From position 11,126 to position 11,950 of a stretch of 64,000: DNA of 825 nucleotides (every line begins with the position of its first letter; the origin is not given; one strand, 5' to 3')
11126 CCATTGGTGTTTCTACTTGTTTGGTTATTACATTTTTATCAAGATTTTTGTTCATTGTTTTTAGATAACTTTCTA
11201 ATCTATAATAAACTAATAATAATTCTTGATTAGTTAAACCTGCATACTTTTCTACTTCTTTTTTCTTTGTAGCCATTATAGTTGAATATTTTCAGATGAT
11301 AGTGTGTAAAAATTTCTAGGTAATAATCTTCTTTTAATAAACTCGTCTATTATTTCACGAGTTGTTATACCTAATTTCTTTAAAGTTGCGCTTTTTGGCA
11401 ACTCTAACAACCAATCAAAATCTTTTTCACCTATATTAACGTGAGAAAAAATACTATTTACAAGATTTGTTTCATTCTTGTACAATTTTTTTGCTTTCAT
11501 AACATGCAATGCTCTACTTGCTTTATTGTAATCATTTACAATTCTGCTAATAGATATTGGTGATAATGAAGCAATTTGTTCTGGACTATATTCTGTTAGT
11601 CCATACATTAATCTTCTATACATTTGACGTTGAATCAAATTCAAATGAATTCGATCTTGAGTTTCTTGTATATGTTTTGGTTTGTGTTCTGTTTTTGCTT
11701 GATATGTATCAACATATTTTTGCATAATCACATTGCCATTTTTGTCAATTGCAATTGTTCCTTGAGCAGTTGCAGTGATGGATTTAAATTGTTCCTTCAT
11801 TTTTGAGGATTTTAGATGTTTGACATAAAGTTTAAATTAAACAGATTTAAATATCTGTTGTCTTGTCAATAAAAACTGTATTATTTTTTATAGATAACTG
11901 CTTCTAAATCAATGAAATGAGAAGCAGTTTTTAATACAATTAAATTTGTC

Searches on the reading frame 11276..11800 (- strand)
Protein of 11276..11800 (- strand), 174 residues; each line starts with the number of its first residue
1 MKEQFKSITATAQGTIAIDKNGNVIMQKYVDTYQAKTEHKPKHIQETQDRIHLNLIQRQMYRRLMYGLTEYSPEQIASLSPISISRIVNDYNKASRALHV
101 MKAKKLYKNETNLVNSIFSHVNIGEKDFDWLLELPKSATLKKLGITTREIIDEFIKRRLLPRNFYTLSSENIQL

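Call 50: search_protein_families(library=pfam, proteins=[window:11276-11800:-], max_evalue=0.01)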
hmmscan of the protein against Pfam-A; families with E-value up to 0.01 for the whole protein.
window:11276-11800:- (174 aa): 1 family
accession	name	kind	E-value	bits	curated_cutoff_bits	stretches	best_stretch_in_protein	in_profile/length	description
PF20911.3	GP7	-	0.0027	17.1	27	1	18-81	65-128/313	Major capsid protein GP7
